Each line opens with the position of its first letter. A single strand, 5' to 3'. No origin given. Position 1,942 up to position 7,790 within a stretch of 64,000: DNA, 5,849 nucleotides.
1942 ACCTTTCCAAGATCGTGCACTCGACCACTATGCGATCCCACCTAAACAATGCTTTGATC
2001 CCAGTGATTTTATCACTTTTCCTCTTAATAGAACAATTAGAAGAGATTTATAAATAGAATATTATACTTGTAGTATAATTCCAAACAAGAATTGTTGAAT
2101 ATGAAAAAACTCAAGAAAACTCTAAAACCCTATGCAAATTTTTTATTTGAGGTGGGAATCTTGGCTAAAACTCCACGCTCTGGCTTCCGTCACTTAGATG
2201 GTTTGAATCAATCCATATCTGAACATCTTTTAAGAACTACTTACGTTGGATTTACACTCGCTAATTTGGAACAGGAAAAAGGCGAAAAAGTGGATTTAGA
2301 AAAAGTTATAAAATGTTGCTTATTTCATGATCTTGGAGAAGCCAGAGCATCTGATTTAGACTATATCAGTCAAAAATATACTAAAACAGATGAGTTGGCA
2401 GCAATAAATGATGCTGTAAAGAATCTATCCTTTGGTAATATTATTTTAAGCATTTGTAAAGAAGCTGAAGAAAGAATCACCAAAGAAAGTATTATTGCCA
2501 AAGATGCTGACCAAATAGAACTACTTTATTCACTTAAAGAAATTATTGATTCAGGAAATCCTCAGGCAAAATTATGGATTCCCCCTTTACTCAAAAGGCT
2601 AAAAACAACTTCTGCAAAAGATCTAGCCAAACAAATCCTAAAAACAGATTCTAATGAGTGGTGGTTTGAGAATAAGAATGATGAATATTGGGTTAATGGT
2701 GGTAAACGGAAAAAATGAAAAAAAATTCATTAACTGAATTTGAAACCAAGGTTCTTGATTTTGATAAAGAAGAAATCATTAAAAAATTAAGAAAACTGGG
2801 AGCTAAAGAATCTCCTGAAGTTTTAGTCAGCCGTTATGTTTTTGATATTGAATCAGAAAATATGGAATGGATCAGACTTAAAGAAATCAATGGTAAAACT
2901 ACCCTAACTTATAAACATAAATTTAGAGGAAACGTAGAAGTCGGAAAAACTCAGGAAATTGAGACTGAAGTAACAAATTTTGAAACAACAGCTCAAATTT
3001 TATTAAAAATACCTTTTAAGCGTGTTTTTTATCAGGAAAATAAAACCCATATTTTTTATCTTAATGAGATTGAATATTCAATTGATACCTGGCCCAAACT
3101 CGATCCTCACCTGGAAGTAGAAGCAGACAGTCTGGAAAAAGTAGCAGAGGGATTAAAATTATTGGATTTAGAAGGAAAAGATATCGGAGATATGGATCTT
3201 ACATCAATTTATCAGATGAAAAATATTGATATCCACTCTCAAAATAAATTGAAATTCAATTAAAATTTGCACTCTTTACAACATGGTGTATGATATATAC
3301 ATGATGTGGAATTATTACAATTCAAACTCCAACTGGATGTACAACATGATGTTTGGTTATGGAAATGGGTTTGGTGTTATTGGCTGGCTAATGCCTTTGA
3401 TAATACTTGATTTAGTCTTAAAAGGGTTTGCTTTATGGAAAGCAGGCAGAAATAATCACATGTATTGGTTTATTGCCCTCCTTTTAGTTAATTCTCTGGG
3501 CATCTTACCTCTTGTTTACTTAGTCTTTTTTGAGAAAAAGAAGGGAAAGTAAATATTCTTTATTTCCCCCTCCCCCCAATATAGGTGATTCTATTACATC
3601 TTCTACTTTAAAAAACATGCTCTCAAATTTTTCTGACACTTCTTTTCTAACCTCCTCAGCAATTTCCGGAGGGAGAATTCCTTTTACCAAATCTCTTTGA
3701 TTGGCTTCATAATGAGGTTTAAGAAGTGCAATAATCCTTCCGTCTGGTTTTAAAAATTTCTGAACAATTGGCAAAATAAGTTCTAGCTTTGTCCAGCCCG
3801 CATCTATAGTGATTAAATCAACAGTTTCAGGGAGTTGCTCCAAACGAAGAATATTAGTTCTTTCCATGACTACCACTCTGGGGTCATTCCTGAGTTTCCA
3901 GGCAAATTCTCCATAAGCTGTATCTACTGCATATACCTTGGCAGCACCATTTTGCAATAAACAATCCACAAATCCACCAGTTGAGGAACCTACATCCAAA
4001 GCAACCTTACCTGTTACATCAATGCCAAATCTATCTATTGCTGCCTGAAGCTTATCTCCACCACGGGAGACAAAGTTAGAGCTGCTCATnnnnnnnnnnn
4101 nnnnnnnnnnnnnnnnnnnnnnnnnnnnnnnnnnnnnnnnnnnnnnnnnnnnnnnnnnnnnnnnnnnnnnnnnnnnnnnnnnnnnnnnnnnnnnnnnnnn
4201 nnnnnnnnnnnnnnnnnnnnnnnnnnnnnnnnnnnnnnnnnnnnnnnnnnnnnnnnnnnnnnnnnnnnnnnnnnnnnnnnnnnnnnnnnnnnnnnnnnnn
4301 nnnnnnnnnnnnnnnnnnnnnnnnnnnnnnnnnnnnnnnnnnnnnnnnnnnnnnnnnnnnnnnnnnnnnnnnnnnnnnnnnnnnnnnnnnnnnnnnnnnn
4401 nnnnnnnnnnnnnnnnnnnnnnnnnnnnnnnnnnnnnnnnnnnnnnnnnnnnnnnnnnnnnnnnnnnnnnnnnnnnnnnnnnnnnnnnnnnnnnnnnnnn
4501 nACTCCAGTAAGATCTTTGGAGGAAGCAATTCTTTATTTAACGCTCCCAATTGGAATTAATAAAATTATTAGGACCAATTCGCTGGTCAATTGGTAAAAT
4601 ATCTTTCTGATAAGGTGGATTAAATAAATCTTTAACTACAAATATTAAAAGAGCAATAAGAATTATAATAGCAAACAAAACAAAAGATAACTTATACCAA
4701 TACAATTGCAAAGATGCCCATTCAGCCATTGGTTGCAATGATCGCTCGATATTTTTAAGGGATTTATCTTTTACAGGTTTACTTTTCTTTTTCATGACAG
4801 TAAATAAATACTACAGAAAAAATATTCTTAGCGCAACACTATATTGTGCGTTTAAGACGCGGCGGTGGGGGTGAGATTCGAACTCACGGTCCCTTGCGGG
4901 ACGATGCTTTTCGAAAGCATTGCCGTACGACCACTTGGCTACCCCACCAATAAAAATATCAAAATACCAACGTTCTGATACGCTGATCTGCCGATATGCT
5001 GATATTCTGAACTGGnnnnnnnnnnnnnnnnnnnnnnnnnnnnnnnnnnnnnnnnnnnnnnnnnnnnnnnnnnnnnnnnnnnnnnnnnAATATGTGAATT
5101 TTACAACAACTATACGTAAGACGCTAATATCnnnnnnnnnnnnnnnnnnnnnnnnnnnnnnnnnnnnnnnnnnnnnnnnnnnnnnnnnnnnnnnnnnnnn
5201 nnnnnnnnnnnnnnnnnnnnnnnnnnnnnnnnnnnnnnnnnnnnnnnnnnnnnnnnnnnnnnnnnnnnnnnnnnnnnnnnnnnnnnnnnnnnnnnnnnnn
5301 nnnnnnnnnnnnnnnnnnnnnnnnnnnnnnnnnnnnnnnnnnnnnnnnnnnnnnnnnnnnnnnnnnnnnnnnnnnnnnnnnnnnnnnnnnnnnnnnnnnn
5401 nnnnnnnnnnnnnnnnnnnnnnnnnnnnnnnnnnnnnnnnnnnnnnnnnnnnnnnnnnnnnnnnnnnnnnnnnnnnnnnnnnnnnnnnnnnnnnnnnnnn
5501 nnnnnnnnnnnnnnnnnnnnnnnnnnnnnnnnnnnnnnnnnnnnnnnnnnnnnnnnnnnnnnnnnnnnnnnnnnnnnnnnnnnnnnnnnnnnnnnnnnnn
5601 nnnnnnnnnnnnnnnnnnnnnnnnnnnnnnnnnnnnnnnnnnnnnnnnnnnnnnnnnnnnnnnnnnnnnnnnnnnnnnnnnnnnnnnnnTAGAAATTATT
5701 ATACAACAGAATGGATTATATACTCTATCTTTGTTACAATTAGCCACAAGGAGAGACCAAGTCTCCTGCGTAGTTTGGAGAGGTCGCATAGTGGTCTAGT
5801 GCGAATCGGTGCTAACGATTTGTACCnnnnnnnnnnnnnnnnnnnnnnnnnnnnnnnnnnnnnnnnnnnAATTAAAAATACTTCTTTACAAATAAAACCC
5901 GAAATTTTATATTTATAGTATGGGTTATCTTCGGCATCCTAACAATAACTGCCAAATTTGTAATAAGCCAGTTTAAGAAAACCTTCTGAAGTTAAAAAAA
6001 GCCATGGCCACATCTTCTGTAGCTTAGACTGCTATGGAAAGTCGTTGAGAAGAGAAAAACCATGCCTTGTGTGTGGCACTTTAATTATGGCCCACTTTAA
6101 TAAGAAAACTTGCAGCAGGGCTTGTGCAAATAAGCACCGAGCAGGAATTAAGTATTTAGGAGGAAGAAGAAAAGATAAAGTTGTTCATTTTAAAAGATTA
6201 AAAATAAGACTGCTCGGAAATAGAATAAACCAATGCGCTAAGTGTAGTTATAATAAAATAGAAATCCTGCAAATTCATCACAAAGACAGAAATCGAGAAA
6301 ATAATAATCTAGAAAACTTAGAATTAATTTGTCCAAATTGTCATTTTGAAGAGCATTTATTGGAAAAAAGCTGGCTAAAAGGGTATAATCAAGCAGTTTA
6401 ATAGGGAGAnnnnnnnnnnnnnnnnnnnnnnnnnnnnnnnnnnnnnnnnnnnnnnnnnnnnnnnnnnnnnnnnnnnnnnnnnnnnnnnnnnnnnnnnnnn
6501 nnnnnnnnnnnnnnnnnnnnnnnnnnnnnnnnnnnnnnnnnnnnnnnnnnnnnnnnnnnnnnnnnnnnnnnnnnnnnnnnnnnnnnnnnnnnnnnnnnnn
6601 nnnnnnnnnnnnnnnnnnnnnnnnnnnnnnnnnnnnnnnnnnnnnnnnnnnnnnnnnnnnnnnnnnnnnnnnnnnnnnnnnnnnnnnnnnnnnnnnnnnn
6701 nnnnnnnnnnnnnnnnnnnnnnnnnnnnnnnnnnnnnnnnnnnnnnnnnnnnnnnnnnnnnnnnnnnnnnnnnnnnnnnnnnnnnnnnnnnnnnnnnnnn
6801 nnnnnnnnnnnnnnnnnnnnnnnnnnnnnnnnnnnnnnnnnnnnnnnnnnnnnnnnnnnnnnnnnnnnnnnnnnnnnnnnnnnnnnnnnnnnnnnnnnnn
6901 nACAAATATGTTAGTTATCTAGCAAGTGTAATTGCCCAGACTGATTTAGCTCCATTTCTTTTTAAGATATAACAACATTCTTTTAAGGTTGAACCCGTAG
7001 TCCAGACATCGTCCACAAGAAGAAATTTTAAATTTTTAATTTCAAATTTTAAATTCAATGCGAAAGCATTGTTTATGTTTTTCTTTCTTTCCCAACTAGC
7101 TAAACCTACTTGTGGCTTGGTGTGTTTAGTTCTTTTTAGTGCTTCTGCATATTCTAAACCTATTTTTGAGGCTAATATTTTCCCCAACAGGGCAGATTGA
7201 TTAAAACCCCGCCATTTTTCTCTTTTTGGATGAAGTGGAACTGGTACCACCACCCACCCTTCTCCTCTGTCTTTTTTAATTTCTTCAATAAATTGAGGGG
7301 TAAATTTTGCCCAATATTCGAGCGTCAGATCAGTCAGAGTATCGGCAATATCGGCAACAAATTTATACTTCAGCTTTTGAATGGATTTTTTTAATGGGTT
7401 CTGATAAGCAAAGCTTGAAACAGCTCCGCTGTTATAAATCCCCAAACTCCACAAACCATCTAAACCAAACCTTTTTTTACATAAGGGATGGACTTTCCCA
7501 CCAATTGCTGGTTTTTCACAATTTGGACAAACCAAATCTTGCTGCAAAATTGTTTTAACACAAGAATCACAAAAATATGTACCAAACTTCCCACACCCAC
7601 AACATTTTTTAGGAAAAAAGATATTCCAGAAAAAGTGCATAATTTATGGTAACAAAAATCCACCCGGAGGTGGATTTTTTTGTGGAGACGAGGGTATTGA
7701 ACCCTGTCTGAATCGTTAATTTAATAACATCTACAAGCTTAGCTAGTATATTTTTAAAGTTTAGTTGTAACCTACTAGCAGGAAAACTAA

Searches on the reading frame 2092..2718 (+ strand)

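Call 71: search_protein_families(library=pfam, proteins=[window:2092-2718:+], max_evalue=0.001)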
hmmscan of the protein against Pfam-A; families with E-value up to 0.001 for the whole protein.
window:2092-2718:+ (208 aa): 3 families
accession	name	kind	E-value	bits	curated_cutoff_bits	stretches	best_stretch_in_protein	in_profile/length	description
PF13023.12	HD_3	-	9.2e-18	65.1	22.5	1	24-176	4-159/165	HD domain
PF01966.28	HD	-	2.5e-08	34.7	22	1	43-143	2-114/116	HD domain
PF12917.13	YfbR-like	-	9.9e-08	32.3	25.9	1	39-156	23-149/182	5'-deoxynucleotidase YfbR-like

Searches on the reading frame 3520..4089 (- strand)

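Call 71: search_protein_families(library=pfam, proteins=[window:3520-4089:-], max_evalue=0.001)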
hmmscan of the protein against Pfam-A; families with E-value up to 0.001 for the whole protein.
window:3520-4089:- (189 aa): 2 families
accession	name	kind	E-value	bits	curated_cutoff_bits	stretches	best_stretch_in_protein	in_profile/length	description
PF01728.25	FtsJ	-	9.8e-33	114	24.1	1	6-183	1-179/181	FtsJ-like methyltransferase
PF08241.18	Methyltransf_11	-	0.00013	22.9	21.2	1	31-120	1-94/95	Methyltransferase domain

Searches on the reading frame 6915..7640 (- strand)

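Call 71: search_protein_families(library=pfam, proteins=[window:6915-7640:-], max_evalue=0.001)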
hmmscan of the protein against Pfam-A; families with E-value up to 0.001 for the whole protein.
window:6915-7640:- (241 aa): 2 families
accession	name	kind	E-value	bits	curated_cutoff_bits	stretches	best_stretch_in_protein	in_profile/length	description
PF00156.33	Pribosyltran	-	1.1e-08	35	26.3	1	149-240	40-124/158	Phosphoribosyl transferase domain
PF18912.6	DZR_2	-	0.00023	21.3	27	1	5-54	2-55/56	Double zinc ribbon domain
